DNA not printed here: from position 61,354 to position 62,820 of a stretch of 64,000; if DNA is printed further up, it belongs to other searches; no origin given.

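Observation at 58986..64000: Tandem cassette of at least five paralogous LamG/ConA-like genes with shared N- and C-terminal boxes (candidate diversified receptor-binding / adhesin array)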

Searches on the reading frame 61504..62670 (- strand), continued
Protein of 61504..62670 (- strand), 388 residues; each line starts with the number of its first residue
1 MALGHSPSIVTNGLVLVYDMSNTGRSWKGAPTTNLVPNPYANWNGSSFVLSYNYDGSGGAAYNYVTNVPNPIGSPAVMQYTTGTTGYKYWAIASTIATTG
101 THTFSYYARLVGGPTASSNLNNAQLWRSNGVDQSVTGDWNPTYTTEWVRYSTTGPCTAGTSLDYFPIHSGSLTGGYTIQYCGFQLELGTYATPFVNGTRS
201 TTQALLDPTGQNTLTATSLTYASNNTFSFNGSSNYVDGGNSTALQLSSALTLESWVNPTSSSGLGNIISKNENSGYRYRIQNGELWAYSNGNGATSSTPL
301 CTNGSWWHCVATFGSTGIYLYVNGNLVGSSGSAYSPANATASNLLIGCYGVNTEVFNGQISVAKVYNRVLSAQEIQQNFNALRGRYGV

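Call 17: find_encoding_contigs(protein=P0090, flank=10000, max_places=2)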
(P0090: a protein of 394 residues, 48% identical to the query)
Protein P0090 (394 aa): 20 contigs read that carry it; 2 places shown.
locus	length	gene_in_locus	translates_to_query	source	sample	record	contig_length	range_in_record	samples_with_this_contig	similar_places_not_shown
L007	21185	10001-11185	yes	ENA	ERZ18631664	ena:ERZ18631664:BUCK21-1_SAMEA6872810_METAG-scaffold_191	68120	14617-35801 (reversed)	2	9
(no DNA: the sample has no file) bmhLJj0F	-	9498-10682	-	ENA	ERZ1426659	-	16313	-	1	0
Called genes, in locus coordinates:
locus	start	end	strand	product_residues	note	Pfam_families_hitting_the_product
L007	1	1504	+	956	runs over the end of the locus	-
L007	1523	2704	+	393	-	-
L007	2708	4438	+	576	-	PF13385:Laminin_G_3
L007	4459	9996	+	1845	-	-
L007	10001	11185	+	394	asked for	PF13385:Laminin_G_3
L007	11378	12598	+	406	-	PF13385:Laminin_G_3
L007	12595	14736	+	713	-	PF21722:Gly_rich_2, PF13385:Laminin_G_3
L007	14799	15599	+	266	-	PF13884:Peptidase_S74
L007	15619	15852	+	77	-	-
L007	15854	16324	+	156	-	-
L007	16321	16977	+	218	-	PF03452:Anp1 (faint)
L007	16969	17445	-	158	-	PF00293:NUDIX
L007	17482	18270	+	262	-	PF01844:HNH (faint), PF20987:I-TevI_DNA-bd (weak)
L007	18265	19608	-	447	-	PF16724:T4-gp15_tss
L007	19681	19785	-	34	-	-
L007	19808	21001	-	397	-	-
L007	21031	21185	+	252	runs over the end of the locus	PF26809:Phage_T4_gp13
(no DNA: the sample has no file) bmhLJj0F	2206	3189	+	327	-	PF13385:Laminin_G_3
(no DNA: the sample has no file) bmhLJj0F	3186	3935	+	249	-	PF13385:Laminin_G_3 (weak)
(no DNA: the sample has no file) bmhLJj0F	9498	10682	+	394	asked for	PF13385:Laminin_G_3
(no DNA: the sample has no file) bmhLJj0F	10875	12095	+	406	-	PF13385:Laminin_G_3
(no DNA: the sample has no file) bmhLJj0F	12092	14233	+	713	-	PF21722:Gly_rich_2, PF13385:Laminin_G_3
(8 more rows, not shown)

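Call 25: predict_structure(alignment_id=A2)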
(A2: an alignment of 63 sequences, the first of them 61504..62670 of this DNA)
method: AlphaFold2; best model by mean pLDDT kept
length: 388 residues; sequences in the alignment: 63
mean_pLDDT: 87.6   pTM: 0.76
mean pLDDT of the five models: 87.6, 86.8, 86.0, 82.7, 82.7
residues with pLDDT >= 90: 210; 70-90: 155; 50-70: 18; < 50: 5
segments of 3 or more residues with pLDDT < 50: 1-5
pLDDT, mean of each block of 10 residues (from residue 1): 59 91 81 93 93 75 93 93 79 93 96 83 89 90 93 93 90 84 94 90 86 89 83 89 79 94 86 85 88 80 93 92 95 71 88 90 94 96 88
secondary structure, 60 per line:
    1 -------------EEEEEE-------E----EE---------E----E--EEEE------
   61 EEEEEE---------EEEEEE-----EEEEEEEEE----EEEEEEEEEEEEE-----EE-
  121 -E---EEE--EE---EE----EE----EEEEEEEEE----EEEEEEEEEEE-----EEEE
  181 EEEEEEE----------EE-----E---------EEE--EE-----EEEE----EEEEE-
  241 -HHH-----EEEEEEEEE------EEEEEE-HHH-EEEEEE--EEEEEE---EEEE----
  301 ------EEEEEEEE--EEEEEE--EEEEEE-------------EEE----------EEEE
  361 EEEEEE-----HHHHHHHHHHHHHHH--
elements in order: E14-19 E51-54 E61-66 E76-81 E87-95 E100-112 E126-128 E148-156 E161-171 E177-187 E215-217 E227-230 E235-239 E250-258 E265-270 E276-281 E284-289 E293-296 E307-314 E317-322 E325-330 E344-346 E357-366 H372-386
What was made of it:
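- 61504..62670 (-): LamG paralog, 388 aa. Layout: N-box (residues 1-31), CBM4/22-like beta-sandwich (about 33-200), LamG core (about 235-360), and C-box with a helix (361-388). AF2 model pLDDT 87.6 (call 25).
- AF2 model of the 388-aa protein has pLDDT 87.6 (call 25).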

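Call 37: get_annotated_region(hit=H17, flank=6000)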
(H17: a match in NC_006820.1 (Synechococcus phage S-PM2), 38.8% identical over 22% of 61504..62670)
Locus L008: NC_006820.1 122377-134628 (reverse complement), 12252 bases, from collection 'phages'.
description: Synechococcus phage S-PM2, complete genome.
organism: Synechococcus phage S-PM2 (NCBI taxid 238854)
taxonomy: Viruses; Duplodnaviria; Heunggongvirae; Uroviricota; Caudoviricetes; Kyanoviridae; Nodensvirus; Nodensvirus spm2
host: Synechococcus sp. SynWH7803; source: sea water; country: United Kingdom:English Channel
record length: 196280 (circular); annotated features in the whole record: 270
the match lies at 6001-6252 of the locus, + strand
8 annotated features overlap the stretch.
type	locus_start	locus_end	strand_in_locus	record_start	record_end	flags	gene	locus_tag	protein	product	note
CDS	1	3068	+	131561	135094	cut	-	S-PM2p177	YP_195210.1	virion structural protein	T4-LIKE GC: 865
CDS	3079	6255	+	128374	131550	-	-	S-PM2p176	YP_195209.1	virion structural protein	T4-LIKE GC: 864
CDS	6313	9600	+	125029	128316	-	-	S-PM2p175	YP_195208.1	virion structural protein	T4-LIKE GC: 863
CDS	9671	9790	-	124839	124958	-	Hli03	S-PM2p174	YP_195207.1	high light inducible protein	T4-LIKE GC: 267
CDS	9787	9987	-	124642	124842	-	-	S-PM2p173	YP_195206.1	Hypothetical-Protein | belonging to T4-LIKE GC: 862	T4-LIKE GC: 862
CDS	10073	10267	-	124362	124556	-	Hli03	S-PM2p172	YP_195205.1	high light inducible protein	T4-LIKE GC: 267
CDS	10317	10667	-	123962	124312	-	-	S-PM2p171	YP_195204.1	Hypothetical-Protein | belonging to T4-LIKE GC: 355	T4-LIKE GC: 355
CDS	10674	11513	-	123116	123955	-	-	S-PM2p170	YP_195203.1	putative S-layer protein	T4-LIKE GC: 861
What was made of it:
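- Closest known: LamG-repeat 'virion structural proteins' of T4-like cyanophages. Same: They sit in clusters of large fibre-like structural genes (call 37).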

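Call 38: find_related_loci(query=A2, collection=viral_contigs, flank=10000)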
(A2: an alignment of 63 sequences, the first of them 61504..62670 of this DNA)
Query A2 (388 aa) in viral_contigs; peptide patterns used: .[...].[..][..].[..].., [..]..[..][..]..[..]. (x = any residue, [..] = any of these).
44 stretches matched a pattern; 11 encode a relative of the query (tblastn E <= 1e-3); 11 distinct loci.
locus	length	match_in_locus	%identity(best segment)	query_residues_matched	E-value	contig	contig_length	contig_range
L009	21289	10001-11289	62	1-388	2e-153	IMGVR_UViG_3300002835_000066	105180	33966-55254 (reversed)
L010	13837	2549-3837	62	1-388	2e-153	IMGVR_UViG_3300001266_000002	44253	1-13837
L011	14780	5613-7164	56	1-388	1e-127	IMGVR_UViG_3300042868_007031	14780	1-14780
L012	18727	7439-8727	62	1-388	2e-153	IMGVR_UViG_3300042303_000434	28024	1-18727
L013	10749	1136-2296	53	1-388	4e-115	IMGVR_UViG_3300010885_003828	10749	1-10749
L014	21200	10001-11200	50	1-388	5e-107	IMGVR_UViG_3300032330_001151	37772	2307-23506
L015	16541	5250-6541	50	1-388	5e-106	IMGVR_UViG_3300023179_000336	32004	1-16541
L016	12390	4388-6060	50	1-388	6e-101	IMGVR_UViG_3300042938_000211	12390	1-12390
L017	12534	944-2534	48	1-388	2e-95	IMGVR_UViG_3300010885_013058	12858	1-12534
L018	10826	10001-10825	55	1-280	6e-87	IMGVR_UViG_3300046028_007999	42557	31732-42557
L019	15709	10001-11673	50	1-388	6e-101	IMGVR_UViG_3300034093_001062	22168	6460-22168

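Call 41: get_annotated_region(hit=H20, flank=7000)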
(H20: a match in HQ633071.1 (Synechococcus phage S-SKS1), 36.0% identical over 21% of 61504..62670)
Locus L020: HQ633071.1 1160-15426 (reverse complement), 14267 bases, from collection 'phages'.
description: Synechococcus phage S-SKS1 genomic sequence.
organism: Synechococcus phage S-SKS1 (NCBI taxid 754042)
taxonomy: Viruses; Duplodnaviria; Heunggongvirae; Uroviricota; Caudoviricetes; Llyrvirus; Llyrvirus SSKS1
host: Synechococcus sp. WH7803; source: North Atlantic; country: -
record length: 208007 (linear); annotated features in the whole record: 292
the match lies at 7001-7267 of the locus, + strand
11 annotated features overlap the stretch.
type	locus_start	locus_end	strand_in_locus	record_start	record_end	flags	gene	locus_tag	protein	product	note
CDS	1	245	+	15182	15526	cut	-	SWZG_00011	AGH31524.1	hypothetical protein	-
CDS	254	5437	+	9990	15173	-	-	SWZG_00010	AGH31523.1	hypothetical protein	-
CDS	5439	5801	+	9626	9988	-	-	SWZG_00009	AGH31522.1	hypothetical protein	-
CDS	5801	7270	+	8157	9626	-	-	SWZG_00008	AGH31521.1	hypothetical protein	-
CDS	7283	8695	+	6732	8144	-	-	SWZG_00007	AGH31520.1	hypothetical protein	-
CDS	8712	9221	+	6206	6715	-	-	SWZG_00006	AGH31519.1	hypothetical protein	-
CDS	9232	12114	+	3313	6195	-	-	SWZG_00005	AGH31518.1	hypothetical protein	-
CDS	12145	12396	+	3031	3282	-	-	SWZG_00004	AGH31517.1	hypothetical protein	-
CDS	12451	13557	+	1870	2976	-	-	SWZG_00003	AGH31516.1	hypothetical protein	-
CDS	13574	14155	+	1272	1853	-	-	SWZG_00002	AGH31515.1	hypothetical protein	-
CDS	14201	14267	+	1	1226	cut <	-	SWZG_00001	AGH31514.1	hypothetical protein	-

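Call 42: get_annotated_region(hit=H3, flank=7000)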
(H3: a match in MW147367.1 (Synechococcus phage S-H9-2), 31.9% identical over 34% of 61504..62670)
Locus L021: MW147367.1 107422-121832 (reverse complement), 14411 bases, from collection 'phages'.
description: Synechococcus phage S-H9-2, complete genome.
organism: Synechococcus phage S-H9-2 (NCBI taxid 2783669)
taxonomy: Viruses; Duplodnaviria; Heunggongvirae; Uroviricota; Caudoviricetes; Kyanoviridae; Yushanluvirus; Yushanluvirus satich
host: Synechococcus sp. WH 8102; source: -; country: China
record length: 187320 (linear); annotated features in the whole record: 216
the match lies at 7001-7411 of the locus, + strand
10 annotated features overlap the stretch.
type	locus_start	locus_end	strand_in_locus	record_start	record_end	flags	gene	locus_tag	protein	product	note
CDS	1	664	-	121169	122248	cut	-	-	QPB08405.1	photosystem II protein D1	-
CDS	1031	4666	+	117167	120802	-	-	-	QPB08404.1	virion structural protein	-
CDS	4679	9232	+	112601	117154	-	-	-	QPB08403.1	hypothetical protein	-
CDS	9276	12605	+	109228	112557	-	-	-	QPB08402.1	virion structural protein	-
CDS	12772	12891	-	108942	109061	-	-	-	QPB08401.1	hypothetical protein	HLIP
CDS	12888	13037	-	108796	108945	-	-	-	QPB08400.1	hypothetical protein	-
CDS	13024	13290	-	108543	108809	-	-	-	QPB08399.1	hypothetical protein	hypothetical cyanophage protein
CDS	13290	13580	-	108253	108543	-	-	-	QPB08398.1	2Fe-2S ferredoxin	-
CDS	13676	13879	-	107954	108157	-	-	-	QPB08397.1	high-light inducible protein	-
CDS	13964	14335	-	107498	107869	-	-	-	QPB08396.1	hypothetical protein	-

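Call 44: search_solved_structures(query=A2, max_evalue=1, show_alignments=0)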
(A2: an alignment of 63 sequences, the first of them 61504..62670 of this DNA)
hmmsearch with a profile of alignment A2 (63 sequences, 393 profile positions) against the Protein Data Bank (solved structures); distinct sequences matched with E-value up to 1: 53.
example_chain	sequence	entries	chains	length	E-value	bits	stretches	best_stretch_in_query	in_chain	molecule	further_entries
4qvs_A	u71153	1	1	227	1.2e-12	51.2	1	224-382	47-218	S-layer domain-containing protein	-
5hon_A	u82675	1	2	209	7.1e-11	45.3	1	244-381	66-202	Extracellular arabinanase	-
5ho0_A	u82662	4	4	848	8.2e-10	41.8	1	244-381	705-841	Extracellular arabinanase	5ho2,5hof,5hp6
4c1w_A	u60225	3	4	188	3.7e-08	36.4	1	240-382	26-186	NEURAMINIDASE | SIALIDASE A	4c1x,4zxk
9b6m_B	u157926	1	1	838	5.6e-08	35.8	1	226-386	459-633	PG1 heavy chain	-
3flp_A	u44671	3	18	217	2.3e-07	33.8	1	239-382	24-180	SAP-like pentraxin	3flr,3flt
6hox_A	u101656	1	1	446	3.5e-07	33.2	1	224-386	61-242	Binding domain (Hc) of Paraclostridial Mosquitocidal Protein 1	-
8byp_X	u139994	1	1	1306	1.4e-06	31.2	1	230-385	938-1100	Botulinum neurotoxin type X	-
9k6v_A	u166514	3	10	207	3.4e-06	29.9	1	246-382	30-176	Pentraxin-related protein PTX3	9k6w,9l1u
8pvq_A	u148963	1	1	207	3.4e-06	29.9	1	246-382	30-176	Pentraxin-related protein PTX3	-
9k6u_B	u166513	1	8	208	3.5e-06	29.9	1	246-382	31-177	Pentraxin-related protein PTX3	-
9k6n_A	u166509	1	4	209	3.5e-06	29.9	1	246-382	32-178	Pentraxin-related protein PTX3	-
6ype_A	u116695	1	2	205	8.1e-06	28.7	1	227-381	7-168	Neuronal pentraxin-1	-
8s50_B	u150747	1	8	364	1.4e-05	27.9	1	246-382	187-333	Pentraxin-related protein PTX3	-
7zl1_B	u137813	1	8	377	1.6e-05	27.8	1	246-382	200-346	Pentraxin-related protein PTX3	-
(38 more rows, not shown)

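Call 46: find_encoding_contigs(protein=P0005, flank=10000, max_places=3)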
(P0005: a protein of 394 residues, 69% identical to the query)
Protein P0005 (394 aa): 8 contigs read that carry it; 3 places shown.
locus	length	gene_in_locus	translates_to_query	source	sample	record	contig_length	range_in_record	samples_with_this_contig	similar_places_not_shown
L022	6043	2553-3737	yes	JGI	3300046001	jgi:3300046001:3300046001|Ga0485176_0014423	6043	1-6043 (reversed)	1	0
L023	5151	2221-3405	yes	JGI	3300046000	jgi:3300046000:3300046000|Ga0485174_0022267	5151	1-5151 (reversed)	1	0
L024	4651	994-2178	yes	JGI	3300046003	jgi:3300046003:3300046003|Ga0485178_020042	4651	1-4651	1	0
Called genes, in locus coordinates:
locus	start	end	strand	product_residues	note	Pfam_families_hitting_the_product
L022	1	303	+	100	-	?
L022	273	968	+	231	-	PF13385:Laminin_G_3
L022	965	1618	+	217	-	PF13385:Laminin_G_3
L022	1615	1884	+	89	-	-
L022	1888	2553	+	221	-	PF13385:Laminin_G_3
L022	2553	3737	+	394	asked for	PF13385:Laminin_G_3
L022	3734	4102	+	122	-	-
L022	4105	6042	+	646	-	?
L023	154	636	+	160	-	PF13385:Laminin_G_3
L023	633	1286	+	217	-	PF13385:Laminin_G_3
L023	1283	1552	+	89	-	-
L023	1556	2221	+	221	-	PF13385:Laminin_G_3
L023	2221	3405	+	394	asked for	PF13385:Laminin_G_3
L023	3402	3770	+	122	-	-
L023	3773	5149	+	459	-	?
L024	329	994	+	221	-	PF13385:Laminin_G_3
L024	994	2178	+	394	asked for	PF13385:Laminin_G_3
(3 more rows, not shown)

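Call 47: find_encoding_contigs(protein=P0004, flank=10000, max_places=2)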
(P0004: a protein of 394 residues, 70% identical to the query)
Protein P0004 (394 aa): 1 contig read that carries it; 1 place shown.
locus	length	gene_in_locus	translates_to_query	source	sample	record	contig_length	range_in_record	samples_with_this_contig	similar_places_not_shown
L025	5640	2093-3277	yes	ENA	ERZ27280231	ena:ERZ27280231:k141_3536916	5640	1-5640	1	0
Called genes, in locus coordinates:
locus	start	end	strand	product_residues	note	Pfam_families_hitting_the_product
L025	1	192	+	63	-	?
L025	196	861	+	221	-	PF13385:Laminin_G_3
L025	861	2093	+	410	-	PF13385:Laminin_G_3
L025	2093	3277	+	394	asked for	PF13385:Laminin_G_3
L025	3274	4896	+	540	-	PF21722:Gly_rich_2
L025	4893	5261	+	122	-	-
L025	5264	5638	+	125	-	?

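Call 68: find_encoding_contigs(protein=P0108, flank=10000, max_places=1)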
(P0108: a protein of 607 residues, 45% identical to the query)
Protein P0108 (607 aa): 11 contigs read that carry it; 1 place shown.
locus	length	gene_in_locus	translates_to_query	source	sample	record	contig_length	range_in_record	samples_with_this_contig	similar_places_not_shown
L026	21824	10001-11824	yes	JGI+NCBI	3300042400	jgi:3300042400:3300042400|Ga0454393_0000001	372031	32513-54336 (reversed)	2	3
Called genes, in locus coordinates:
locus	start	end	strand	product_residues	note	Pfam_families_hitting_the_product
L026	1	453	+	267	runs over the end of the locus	PF05575:V_cholerae_RfbT (faint), PF05050:Methyltransf_21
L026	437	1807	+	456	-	PF07719:TPR_2 (faint)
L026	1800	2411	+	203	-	PF05711:TylF, PF13578:Methyltransf_24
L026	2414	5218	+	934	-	PF08242:Methyltransf_12 (faint), PF00534:Glycos_transf_1, PF13692:Glyco_trans_1_4 (weak), PF13489:Methyltransf_23, PF13649:Methyltransf_25 (faint), PF00535:Glycos_transf_2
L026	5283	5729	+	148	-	-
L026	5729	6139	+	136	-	PF01583:APS_kinase, PF13238:AAA_18 (weak), PF13671:AAA_33 (faint)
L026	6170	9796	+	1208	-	-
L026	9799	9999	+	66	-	-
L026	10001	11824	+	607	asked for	PF13385:Laminin_G_3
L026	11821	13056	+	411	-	PF00054:Laminin_G_1 (faint), PF13385:Laminin_G_3, PF22925:TS_C (weak)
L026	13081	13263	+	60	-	-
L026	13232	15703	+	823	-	-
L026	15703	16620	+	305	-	-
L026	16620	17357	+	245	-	-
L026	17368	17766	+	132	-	-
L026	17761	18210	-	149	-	PF00293:NUDIX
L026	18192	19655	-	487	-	PF16724:T4-gp15_tss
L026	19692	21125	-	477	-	-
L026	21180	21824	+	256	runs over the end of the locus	PF26809:Phage_T4_gp13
